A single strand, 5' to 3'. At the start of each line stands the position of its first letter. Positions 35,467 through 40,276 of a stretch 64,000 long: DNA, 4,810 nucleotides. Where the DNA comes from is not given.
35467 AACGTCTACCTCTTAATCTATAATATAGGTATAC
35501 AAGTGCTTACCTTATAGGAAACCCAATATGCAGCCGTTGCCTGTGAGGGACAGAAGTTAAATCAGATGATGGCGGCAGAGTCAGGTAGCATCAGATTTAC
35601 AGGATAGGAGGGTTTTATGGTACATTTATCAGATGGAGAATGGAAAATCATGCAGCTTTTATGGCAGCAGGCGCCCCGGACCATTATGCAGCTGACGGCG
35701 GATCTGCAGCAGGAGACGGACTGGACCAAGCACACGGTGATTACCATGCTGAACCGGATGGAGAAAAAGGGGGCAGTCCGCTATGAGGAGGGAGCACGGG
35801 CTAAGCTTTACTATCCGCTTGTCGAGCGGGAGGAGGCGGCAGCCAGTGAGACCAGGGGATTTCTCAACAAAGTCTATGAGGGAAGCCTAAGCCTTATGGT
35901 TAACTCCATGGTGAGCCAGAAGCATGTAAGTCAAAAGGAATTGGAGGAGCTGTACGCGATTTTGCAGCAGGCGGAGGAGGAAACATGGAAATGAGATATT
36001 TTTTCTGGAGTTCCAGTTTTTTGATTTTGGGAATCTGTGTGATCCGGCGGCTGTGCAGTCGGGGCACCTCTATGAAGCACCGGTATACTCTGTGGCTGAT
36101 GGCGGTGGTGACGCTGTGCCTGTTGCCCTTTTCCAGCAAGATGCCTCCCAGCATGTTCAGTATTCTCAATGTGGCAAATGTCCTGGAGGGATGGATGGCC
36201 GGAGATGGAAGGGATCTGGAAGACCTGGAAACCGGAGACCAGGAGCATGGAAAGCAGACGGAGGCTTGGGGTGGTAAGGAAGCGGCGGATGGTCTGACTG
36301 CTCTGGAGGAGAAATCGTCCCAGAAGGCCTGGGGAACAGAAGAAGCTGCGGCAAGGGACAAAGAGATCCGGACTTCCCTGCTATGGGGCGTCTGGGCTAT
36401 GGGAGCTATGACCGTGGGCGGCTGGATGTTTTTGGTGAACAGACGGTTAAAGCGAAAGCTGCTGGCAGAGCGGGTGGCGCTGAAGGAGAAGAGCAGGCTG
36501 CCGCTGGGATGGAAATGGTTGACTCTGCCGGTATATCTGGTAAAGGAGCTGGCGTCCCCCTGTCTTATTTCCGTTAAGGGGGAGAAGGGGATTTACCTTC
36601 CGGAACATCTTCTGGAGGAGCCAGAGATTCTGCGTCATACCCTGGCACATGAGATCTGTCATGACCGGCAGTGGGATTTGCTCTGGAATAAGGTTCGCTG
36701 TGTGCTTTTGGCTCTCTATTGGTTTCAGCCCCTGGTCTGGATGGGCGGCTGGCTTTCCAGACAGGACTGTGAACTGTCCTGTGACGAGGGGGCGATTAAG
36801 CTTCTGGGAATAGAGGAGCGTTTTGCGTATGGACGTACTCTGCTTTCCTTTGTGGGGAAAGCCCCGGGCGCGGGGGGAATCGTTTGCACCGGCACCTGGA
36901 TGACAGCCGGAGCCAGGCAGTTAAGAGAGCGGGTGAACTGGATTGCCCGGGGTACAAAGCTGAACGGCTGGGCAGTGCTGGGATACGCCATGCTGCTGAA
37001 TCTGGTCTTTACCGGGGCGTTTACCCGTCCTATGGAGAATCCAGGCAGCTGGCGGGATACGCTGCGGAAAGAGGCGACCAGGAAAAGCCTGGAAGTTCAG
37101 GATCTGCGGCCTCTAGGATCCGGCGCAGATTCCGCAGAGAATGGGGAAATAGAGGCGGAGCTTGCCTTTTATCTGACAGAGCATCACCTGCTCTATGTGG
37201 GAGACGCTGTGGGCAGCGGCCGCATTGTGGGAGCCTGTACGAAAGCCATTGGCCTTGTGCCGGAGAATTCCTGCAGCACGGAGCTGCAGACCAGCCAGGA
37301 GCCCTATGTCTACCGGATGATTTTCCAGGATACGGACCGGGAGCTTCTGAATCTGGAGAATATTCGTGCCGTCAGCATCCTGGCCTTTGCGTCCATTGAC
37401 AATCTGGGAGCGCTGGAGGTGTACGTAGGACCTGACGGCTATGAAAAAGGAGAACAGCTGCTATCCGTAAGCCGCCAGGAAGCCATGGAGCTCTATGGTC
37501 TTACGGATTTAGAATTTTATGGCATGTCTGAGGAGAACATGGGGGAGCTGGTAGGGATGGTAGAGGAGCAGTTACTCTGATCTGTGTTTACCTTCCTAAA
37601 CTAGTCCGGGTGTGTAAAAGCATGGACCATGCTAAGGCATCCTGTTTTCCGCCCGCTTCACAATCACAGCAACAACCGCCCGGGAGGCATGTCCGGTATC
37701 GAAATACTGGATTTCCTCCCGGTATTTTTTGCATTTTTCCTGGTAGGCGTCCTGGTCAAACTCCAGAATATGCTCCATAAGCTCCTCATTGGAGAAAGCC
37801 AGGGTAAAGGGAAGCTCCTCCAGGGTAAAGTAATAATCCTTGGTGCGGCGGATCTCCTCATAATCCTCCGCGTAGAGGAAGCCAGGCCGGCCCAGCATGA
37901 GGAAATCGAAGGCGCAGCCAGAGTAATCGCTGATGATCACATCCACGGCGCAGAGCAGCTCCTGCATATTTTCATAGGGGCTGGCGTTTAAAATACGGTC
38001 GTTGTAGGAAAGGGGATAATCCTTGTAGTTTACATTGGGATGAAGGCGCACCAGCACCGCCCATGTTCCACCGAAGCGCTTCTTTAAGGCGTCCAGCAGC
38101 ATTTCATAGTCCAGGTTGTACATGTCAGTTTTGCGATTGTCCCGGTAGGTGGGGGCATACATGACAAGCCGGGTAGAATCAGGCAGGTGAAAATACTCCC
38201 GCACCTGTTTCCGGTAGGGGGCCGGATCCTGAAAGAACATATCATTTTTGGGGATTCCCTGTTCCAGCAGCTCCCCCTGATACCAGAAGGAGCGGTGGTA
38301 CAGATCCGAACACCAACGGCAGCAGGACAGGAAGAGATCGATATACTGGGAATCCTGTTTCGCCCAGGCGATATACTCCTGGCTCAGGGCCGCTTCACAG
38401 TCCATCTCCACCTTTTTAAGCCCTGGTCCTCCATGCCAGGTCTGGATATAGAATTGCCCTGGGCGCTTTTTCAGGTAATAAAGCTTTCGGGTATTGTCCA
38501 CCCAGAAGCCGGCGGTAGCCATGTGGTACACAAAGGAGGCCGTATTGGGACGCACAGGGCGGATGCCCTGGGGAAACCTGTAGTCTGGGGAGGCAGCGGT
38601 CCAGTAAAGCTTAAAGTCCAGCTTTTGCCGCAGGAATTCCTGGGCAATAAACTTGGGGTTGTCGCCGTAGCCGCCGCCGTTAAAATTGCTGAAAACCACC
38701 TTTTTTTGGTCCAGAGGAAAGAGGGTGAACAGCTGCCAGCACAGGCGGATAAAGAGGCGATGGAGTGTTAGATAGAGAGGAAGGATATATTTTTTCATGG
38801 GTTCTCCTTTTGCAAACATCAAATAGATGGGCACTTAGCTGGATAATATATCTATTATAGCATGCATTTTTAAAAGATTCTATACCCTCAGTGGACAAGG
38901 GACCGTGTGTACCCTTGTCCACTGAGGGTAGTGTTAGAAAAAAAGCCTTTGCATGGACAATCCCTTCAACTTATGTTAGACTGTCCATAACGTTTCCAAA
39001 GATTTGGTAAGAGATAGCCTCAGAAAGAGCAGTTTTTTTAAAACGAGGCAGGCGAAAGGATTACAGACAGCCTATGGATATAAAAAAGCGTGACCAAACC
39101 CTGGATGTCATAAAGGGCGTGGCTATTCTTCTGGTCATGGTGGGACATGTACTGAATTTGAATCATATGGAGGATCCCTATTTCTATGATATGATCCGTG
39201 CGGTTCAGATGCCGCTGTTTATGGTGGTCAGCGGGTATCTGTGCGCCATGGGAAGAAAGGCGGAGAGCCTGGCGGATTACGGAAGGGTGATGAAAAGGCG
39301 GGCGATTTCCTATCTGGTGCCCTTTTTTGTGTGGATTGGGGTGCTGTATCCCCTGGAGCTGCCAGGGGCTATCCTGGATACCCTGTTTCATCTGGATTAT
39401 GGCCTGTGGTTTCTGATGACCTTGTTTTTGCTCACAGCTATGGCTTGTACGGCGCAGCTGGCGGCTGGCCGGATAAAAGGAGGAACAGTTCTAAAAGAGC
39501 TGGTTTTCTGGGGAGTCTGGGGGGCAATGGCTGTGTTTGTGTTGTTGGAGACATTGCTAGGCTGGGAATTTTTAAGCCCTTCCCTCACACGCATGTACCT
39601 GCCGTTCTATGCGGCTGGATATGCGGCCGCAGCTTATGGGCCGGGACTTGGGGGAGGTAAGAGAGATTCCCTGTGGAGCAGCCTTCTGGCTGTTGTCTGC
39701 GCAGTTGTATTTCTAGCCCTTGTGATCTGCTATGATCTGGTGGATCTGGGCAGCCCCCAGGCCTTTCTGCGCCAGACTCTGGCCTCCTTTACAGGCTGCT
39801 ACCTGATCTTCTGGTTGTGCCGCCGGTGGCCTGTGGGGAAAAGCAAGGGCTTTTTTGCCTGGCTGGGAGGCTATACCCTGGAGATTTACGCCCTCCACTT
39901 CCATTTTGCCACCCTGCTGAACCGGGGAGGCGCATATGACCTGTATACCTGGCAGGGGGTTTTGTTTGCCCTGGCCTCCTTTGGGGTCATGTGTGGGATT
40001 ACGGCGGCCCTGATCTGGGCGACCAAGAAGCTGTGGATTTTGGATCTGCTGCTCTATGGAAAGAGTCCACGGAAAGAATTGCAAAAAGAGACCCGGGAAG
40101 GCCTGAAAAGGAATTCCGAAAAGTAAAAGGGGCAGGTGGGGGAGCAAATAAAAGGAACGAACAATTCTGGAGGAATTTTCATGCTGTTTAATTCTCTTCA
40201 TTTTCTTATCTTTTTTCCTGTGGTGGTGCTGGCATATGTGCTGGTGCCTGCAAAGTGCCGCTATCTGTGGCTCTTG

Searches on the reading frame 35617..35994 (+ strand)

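Call 4: search_protein_families(library=pfam, proteins=[window:35617-35994:+], max_evalue=0.01)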
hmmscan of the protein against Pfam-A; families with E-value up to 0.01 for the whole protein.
window:35617-35994:+ (125 aa): 6 families
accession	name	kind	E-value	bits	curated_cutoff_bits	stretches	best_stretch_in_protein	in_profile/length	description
PF03965.22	Penicillinase_R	-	1.7e-31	109.3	22.6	1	4-118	1-115/115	Penicillinase repressor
PF12802.13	MarR_2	-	0.0003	21.3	27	1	28-59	24-55/61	MarR family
PF01047.28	MarR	-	0.00041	20.6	24.6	1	4-55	1-48/59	MarR family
PF25212.1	HVO_A0114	-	0.0047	17.1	27.6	0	4-66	20-79/84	HVO_A0114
PF24034.1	DUF7343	-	0.0054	17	27.6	0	29-55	23-49/62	Domain of unknown function (DUF7343)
PF01978.25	TrmB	-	0.0087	16.3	25.6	0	29-67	27-64/68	Sugar-specific transcriptional regulator TrmB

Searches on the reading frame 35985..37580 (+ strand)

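Call 4: search_protein_families(library=pfam, proteins=[window:35985-37580:+], max_evalue=0.01)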
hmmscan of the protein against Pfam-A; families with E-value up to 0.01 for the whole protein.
window:35985-37580:+ (531 aa): 2 families
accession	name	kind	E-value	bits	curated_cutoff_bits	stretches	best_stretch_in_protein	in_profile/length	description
PF05569.17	Peptidase_M56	-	6.1e-30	104.9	31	1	10-320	10-296/296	BlaR1 peptidase M56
PF16107.10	DUF4825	-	0.00016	22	22.7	1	397-484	1-88/99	Domain of unknown function (DUF4825)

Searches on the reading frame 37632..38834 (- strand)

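Call 4: search_protein_families(library=pfam, proteins=[window:37632-38834:-], max_evalue=0.01)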
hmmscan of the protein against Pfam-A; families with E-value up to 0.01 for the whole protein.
window:37632-38834:- (400 aa): 1 family
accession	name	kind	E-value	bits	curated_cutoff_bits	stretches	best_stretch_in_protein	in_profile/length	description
PF04464.20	Glyphos_transf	-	4.4e-68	230.3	22.1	1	37-392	7-366/367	CDP-Glycerol:Poly(glycerophosphate) glycerophosphotransferase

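Call 54: search_protein_families(library=ncbifam, proteins=[window:37635-38834:-], max_evalue=0.001)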
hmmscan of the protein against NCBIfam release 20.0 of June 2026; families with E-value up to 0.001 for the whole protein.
window:37635-38834:- (400 aa): 3 families
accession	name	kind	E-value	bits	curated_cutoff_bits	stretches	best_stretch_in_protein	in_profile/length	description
NF041712.1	techglyph_taseTarF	equivalog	4.5e-46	157.6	550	1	26-392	10-387/388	teichoic acid glycerol-phosphate transferase TarF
NF041713.1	Tar_polymTarL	equivalog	5.2e-21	74.9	1000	1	38-390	204-558/562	teichoic acid ribitol-phosphate polymerase TarL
NF041711.1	TagprimaseTarB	equivalog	2.9e-18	66.2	500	1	121-371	107-343/362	teichoic acid glycerol-phosphate primase TarB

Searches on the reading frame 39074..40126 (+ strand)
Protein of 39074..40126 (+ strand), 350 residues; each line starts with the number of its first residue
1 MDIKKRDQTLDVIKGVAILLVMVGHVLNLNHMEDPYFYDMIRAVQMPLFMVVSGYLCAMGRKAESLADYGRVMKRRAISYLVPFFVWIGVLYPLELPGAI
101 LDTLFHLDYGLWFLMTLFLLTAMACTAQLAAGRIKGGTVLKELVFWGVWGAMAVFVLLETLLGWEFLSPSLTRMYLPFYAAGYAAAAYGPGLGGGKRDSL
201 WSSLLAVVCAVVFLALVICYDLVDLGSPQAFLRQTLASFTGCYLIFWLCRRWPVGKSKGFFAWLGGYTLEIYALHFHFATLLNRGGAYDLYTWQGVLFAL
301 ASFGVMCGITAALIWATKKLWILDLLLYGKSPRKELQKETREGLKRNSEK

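Call 4: search_protein_families(library=pfam, proteins=[window:39074-40126:+], max_evalue=0.01)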
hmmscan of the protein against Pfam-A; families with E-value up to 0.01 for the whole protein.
window:39074-40126:+ (350 aa): 1 family
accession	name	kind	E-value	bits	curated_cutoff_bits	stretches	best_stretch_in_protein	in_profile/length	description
PF01757.29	Acyl_transf_3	-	1.3e-24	87.3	31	1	9-314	3-325/326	Acyltransferase domain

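Call 6: search_protein_families(library=ncbifam, proteins=[window:39074-40126:+], max_evalue=0.01)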
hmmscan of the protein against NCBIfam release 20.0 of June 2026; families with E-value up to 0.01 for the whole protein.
window:39074-40126:+ (350 aa): 2 families
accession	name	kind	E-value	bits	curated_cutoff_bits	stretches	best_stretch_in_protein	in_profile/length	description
NF042426.1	fucose_Ac_NolL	equivalog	2.7e-13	50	425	1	3-93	2-94/347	nodulation factor fucose acetyltransferase NolL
NF003014.0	PRK03854.1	equivalog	2.2e-08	33.7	338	1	37-340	51-383/386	glucans biosynthesis protein MdoC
